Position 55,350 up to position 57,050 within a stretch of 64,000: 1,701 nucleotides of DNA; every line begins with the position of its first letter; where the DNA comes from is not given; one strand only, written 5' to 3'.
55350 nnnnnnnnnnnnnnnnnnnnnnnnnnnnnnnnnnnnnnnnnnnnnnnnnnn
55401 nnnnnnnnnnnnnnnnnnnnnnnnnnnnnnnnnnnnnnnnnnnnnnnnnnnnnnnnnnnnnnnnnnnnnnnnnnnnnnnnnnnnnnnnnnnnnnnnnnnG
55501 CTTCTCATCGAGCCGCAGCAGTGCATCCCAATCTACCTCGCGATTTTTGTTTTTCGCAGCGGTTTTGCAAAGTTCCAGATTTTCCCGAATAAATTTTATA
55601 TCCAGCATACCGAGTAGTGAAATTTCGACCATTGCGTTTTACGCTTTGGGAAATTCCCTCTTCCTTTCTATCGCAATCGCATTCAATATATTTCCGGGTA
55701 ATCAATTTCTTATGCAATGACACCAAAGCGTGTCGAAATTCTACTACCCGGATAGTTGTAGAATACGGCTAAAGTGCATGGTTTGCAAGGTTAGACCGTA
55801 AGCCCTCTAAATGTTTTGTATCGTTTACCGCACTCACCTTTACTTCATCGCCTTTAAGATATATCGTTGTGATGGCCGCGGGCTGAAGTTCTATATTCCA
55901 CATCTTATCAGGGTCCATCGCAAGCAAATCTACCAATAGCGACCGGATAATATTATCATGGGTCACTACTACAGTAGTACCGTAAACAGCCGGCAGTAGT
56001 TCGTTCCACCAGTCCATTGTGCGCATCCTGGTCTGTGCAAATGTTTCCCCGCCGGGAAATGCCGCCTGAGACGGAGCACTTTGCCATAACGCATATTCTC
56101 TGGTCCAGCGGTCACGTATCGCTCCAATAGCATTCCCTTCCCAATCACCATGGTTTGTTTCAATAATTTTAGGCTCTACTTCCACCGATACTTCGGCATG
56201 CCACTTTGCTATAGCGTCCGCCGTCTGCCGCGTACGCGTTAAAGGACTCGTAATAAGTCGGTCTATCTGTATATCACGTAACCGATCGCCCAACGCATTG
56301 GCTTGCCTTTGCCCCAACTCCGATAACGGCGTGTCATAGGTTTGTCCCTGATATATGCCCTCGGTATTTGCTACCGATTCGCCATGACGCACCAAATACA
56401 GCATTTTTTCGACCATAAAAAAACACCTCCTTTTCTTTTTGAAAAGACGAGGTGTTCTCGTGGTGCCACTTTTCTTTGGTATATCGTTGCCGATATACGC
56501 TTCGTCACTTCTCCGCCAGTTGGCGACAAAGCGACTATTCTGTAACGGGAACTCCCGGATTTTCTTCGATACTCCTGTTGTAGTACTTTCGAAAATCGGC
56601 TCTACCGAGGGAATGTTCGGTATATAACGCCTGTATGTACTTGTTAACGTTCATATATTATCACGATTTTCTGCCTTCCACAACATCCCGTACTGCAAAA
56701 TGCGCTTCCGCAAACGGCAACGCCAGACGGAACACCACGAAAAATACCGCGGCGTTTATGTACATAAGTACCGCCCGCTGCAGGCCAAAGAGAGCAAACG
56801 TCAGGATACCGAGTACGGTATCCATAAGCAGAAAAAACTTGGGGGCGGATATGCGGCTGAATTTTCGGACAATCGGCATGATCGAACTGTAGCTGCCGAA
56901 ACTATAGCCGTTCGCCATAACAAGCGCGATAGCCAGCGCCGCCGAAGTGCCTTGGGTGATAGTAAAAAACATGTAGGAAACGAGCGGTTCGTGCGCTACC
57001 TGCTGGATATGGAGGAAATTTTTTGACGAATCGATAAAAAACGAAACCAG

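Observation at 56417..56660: Riboswitch-like leader: ~240-nt UTR ending in a terminator that sequesters the SD 9 nt before the start codon of a CobC-like histidine phosphatase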

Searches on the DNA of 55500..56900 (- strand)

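Call 4: search_rna_families(source=window, start=55500, end=56900, threshold=evalue, max_evalue=10, show_alignments=4)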
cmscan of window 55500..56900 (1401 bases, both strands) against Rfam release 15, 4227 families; matches with E-value up to 10: 6.
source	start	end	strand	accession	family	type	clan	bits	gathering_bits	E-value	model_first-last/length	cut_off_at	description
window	56440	56636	-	RF00230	T-box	Cis-reg; leader;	-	54.8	93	7.2e-11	1-219/219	no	T-box leader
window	56417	56482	+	RF02663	GmglnB1_5p_UTR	Cis-reg;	-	20.7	54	0.64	1-85/85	no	GmglnB1 5'UTR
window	56415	56536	-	RF00515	PyrR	Cis-reg;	-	19.8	54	7.2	1-115/115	no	PyrR binding site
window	56420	56458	-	RF00639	mir-515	Gene; miRNA;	CL00096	18.3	68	2.2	25-63/87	no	mir-515 microRNA precursor family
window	55642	55768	-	RF00397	SNORA14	Gene; snRNA; snoRNA; HACA-box;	-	18.2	36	1.7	1-135/135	no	Small nucleolar RNA SNORA14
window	56087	56213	-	RF02191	TCL6_1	Gene; lncRNA;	-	17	60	0.74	1-113/113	no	T-cell leukemia/lymphoma 6 conserved region 1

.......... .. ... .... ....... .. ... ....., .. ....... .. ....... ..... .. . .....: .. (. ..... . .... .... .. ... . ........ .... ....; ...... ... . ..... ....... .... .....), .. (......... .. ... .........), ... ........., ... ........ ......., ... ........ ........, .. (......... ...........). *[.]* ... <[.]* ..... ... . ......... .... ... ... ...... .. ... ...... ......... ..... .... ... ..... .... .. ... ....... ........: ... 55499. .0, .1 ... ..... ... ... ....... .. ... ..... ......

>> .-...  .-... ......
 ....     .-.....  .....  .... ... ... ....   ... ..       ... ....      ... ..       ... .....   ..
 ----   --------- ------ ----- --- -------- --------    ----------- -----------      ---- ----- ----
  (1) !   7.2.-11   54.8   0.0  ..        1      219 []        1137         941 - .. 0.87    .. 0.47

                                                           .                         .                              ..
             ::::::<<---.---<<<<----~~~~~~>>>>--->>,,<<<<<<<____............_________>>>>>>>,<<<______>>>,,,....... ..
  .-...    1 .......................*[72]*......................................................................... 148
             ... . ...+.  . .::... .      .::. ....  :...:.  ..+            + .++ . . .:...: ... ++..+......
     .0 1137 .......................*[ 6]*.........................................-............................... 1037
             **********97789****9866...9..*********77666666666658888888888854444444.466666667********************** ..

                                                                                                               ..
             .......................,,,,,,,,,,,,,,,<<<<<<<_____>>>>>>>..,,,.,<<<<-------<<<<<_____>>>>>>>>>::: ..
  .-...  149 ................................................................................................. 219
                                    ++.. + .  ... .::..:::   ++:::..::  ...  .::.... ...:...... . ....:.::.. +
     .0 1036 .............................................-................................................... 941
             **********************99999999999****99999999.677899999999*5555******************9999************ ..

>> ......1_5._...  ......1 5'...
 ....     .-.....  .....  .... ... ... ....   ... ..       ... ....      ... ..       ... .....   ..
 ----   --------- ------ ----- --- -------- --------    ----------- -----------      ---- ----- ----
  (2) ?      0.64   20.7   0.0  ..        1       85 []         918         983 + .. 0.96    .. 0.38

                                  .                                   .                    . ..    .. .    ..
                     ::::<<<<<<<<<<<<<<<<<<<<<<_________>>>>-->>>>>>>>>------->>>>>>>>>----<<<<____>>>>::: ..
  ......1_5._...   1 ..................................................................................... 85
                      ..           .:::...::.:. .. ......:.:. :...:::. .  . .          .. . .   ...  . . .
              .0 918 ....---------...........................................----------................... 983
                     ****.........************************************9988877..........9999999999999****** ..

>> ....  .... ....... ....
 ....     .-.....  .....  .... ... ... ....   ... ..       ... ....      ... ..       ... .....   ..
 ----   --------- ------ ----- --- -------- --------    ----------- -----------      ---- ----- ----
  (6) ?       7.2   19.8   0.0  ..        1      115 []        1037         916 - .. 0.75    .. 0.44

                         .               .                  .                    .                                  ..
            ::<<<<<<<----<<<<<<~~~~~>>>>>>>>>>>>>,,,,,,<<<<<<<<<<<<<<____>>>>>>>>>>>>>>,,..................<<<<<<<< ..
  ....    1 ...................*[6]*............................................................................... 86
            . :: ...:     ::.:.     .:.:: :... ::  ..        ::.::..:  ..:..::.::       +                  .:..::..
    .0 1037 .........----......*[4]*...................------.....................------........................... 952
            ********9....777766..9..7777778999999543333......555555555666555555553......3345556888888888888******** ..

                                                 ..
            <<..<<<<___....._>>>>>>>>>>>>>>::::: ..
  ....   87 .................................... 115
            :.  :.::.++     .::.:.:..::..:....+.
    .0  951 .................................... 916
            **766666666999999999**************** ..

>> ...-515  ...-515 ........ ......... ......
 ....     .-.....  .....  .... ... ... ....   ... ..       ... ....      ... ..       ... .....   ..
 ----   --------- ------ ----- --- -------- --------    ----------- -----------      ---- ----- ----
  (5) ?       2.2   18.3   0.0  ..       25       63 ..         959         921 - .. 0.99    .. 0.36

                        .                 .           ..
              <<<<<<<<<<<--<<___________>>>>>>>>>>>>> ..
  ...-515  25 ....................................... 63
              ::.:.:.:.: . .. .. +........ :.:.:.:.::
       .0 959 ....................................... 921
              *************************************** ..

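Call 50: build_rna_model(alignment_id=A5, structure=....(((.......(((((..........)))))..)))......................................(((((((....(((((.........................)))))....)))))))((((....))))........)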
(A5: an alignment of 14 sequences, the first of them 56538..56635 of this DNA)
Model R1 built from alignment A5 (14 sequences, 154 columns); structure: as given.
model positions 99; base pairs 24; branch points 2; effective number of sequences 1.23; information 0.591 bits per position. Calibrated on 0.2 Mb of random sequence (short: E-values are rough).
structure used (alignment columns):
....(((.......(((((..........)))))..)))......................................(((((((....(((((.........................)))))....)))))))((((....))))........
